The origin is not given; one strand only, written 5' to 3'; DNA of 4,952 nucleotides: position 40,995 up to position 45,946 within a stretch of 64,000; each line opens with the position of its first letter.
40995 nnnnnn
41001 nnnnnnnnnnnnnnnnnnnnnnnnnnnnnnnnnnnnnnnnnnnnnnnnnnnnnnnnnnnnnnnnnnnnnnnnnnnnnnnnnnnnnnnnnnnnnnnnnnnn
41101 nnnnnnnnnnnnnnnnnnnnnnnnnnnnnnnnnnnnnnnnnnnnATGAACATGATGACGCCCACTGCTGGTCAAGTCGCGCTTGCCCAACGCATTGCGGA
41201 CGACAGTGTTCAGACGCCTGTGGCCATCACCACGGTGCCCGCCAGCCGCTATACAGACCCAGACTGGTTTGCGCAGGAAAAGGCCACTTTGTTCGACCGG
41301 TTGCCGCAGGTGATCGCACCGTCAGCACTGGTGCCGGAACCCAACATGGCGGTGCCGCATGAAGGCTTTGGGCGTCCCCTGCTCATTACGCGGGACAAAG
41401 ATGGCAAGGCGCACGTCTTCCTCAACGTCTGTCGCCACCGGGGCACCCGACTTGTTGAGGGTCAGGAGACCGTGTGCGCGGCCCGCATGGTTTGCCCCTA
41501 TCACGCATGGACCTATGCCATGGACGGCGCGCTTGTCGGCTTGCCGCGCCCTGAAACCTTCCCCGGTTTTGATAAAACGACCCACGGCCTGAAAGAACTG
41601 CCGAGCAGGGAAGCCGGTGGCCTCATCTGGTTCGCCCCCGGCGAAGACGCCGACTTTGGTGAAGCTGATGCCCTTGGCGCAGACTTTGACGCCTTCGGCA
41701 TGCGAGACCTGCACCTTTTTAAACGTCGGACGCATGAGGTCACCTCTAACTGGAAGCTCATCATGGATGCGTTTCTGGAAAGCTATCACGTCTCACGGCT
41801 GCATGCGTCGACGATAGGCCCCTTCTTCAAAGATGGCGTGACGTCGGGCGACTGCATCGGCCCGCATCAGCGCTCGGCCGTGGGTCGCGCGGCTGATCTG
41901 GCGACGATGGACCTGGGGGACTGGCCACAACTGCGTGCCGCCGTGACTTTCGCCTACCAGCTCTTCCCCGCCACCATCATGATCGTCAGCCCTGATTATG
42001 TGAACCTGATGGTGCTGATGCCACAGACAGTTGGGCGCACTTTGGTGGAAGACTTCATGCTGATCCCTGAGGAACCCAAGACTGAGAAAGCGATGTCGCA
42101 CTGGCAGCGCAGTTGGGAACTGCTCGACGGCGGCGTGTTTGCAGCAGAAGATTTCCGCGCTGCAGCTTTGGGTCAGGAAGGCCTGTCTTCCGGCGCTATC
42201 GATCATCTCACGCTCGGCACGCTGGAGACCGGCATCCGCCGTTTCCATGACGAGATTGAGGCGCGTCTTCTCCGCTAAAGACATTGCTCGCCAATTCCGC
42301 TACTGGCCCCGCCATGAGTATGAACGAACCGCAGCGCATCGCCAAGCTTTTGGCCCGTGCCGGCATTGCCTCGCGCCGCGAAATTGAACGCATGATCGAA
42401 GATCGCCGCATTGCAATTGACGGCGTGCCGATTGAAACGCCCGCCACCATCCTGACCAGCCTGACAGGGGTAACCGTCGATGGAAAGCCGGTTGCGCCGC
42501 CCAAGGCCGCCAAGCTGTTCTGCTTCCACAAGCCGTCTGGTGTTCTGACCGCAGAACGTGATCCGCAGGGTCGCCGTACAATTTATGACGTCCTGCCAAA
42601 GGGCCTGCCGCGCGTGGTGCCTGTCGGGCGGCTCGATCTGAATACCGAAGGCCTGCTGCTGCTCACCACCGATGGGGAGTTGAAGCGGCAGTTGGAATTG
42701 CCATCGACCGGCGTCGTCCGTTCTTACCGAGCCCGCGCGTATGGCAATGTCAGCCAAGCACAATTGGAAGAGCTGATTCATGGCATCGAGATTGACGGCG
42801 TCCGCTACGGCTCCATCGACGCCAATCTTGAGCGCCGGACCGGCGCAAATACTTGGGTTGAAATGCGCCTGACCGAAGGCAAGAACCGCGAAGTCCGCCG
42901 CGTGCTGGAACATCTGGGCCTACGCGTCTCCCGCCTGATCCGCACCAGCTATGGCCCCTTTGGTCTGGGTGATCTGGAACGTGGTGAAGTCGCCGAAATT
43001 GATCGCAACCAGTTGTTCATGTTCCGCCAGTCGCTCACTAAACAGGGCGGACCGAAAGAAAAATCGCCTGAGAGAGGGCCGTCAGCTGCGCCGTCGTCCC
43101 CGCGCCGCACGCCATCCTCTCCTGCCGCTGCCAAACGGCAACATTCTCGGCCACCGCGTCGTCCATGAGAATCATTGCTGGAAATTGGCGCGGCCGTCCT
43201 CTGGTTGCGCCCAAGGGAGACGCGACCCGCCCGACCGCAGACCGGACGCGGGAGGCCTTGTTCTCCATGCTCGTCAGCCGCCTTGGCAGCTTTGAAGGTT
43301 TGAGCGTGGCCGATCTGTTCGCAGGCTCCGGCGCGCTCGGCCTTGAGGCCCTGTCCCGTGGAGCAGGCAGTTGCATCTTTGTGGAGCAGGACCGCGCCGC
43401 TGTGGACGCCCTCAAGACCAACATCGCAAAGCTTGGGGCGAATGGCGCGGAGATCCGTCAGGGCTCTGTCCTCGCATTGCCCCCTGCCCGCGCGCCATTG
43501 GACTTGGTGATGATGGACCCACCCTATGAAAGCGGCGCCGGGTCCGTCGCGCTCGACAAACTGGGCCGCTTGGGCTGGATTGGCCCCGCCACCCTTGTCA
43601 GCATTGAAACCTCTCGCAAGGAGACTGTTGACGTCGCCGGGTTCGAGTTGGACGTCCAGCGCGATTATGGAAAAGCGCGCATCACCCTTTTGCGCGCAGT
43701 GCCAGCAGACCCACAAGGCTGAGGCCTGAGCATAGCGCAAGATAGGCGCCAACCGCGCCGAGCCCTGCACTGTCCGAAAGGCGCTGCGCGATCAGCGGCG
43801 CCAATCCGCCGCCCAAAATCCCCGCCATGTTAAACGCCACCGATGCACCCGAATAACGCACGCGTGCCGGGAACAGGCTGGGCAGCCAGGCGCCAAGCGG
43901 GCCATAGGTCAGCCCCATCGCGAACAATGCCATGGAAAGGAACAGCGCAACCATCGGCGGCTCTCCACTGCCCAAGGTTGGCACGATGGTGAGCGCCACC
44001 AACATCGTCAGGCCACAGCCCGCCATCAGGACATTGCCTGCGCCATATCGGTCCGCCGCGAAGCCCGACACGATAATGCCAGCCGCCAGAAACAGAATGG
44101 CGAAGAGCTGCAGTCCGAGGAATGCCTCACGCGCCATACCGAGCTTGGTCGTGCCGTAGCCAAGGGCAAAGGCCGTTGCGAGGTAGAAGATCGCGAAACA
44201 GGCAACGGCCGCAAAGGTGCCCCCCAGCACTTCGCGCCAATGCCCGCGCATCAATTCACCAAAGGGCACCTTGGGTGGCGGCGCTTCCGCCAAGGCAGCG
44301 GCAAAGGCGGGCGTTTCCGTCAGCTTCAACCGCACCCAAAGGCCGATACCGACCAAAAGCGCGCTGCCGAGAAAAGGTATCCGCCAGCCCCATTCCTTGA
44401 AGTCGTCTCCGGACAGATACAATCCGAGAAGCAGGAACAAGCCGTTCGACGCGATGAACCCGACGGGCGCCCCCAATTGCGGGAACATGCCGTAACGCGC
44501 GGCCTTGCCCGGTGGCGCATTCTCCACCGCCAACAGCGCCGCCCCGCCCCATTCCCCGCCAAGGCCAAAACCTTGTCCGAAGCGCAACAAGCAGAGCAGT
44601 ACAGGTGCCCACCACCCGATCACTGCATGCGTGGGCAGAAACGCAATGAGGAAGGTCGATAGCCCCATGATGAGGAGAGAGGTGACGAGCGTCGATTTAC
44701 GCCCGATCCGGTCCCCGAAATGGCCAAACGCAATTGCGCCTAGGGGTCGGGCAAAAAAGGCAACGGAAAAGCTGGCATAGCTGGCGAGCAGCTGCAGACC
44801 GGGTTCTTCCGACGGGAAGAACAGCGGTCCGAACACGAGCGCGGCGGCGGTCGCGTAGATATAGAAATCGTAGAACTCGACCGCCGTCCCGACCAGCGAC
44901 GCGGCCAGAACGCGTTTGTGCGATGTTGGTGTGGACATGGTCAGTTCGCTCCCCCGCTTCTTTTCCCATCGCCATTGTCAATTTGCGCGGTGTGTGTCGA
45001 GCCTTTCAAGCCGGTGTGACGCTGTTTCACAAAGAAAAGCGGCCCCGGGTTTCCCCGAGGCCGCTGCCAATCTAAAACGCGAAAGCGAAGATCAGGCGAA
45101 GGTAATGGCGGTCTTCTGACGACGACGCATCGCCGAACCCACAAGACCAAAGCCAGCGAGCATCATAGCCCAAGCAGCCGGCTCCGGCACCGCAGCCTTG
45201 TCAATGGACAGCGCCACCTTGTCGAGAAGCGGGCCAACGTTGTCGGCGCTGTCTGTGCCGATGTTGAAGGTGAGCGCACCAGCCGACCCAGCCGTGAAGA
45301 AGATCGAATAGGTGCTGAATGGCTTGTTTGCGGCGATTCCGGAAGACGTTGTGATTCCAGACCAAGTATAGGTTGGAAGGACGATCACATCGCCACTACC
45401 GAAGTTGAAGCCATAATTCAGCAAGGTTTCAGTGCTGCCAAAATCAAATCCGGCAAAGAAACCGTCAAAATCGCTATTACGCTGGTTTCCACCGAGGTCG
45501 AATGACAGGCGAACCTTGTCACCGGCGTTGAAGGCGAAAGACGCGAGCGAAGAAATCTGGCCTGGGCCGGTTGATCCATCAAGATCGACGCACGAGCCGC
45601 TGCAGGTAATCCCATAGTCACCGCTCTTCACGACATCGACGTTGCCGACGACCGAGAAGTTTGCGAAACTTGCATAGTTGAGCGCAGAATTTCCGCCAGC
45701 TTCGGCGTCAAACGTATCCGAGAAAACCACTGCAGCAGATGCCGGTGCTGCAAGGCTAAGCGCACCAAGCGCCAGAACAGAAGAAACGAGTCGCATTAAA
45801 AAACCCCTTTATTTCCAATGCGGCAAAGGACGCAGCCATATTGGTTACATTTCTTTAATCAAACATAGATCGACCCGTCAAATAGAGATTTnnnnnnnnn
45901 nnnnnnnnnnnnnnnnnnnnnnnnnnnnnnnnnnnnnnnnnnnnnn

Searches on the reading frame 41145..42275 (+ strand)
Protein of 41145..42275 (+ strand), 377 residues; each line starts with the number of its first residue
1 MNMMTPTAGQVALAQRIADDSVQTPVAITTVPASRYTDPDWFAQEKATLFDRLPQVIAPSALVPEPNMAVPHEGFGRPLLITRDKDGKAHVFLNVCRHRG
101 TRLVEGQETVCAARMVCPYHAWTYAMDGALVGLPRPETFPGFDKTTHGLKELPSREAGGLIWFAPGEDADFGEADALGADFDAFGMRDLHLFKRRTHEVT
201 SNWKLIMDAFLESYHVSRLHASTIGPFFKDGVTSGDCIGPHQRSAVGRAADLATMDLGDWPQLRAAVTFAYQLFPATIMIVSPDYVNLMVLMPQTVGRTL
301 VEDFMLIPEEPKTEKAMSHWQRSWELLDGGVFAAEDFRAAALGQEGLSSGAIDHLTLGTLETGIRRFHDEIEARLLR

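Call 25: search_protein_families(library=ncbifam, proteins=[window:41145-42275:+], max_evalue=0.00001)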
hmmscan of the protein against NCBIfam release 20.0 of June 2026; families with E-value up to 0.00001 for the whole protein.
window:41145-42275:+ (377 aa): 6 families
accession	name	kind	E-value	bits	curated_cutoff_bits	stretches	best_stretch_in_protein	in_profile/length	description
NF058607.1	GlBtMonoOxGbcA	equivalog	2e-26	92.4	670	1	20-222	22-224/420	glycine betaine monooxygenase oxygenase subunit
TIGR03228.1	anthran_1_2_A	equivalog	2.3e-19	69.5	671.9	1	34-224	19-217/438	anthranilate 1,2-dioxygenase large subunit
NF042946.1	3PPDioc_HcaE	equivalog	5.2e-16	58.7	830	1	31-167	16-154/450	3-phenylpropionate/cinnamic acid dioxygenase subunit alpha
NF041684.1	ant_diox_AndAc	equivalog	3.9e-14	52.1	750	1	77-221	70-223/418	anthranilate 1,2-dioxygenase large subunit AndAc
TIGR03229.1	benzo_1_2_benA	equivalog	1.8e-13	50.1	780.95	1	32-220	17-215/433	benzoate 1,2-dioxygenase large subunit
NF052579.1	BetMthstMoxSdmAMthl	equivalog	9e-07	28.2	600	1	77-169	40-130/351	4beta-methylsterol monooxygenase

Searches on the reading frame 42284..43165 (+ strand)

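Call 25: search_protein_families(library=ncbifam, proteins=[window:42284-43165:+], max_evalue=0.00001)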
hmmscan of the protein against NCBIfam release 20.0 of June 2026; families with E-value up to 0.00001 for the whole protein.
window:42284-43165:+ (294 aa): 5 families
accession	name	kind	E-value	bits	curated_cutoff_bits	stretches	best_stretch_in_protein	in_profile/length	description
NF007976.1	PRK10700.1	equivalog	2.2e-49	168.2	290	1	18-250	4-243/291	23S rRNA pseudouridine(2605) synthase RluB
TIGR00093.1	TIGR00093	subfamily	3e-41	140.9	109.3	1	82-240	1-160/161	pseudouridine synthase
NF007784.0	PRK10475.1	equivalog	5.5e-21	74.8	318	1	13-258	3-243/290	23S rRNA pseudouridine(2604) synthase RluF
NF008097.0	PRK10839.1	equivalog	8.4e-20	71.4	275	1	18-239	2-222/232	16S rRNA pseudouridine(516) synthase RsuA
NF008487.1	PRK11394.1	equivalog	3.7e-18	65.8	284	2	76-170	28-120/206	23S rRNA pseudouridine(2457) synthase RluE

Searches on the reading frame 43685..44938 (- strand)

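Call 25: search_protein_families(library=ncbifam, proteins=[window:43685-44938:-], max_evalue=0.00001)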
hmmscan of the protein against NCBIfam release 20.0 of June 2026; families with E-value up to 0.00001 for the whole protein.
window:43685-44938:- (418 aa): 11 families
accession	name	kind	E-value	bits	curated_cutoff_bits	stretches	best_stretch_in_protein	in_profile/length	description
TIGR00883.1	2A0106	subfamily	5.1e-119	397.9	443.45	1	17-407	1-399/400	metabolite/H+ symporter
NF007414.0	PRK09952.1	equivalog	4.7e-87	292.5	538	1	8-412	21-430/438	shikimate transporter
NF007927.0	PRK10642.1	equivalog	3.9e-64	217.2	544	1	8-410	24-434/500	glycine betaine/L-proline transporter ProP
NF011656.1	PRK15075.1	subfamily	5e-54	183.8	445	1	13-414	11-411/419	tricarballylate/proton symporter TcuC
NF007710.0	PRK10406.1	subfamily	2.1e-44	152.3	550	1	13-417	26-426/432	MFS family transporter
TIGR00891.1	2A0112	subfamily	2.7e-19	69.5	552.9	1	56-221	52-203/405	sialate:H+ symport family MFS transporter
NF003024.0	PRK03893.1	subfamily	3e-19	69.2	604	1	7-249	19-239/497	sialate:H+ symport family MFS transporter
TIGR00895.1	2A0115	subfamily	8.9e-09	34.7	418.55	1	7-190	15-175/398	aromatic acid/H+ symport family MFS transporter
NF008963.0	PRK12307.1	equivalog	8.6e-08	31.7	637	1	51-401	53-394/426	MFS transporter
TIGR00898.1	2A0119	subfamily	1e-06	27.8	550.75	1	64-154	139-221/506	cation transport protein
TIGR00887.1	2A0109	equivalog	3.7e-06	26.1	610.3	1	13-141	20-144/502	phosphate:H+ symporter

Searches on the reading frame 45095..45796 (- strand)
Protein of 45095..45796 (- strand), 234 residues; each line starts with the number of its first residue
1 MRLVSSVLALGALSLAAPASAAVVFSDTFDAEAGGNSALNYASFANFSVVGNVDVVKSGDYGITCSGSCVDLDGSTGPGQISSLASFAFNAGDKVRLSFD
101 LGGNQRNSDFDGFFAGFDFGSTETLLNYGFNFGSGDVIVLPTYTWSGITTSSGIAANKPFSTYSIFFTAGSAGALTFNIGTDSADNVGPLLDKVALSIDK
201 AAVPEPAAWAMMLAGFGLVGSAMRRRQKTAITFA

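Call 26: search_protein_families(library=ncbifam, proteins=[window:45095-45796:-], max_evalue=0.00001)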
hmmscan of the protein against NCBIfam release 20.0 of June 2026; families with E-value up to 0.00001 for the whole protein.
window:45095-45796:- (234 aa): 5 families
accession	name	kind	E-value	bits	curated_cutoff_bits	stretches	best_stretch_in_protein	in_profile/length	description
NF035944.1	PEPxxWA-CTERM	domain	1.9e-14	53.3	35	1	203-226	1-24/24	PEPxxWA-CTERM sorting domain-containing protein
TIGR04362.1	choice_anch_C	subfamily_domain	2.5e-09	37.6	120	0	46-107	30-89/157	choice-of-anchor C family protein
NF038126.1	PEP_CTERM_FxDxF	subfamily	2.9e-08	34.1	50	1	171-226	113-165/165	FxDxF family PEP-CTERM protein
NF038129.1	PEP_NF038129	equivalog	4.9e-08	33.1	65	1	107-226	83-194/194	NF038129 family PEP-CTERM protein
NF038119.1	PEP_CTERM_MHFG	equivalog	7.6e-06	26.4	100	1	198-227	231-260/260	MHFG family PEP-CTERM protein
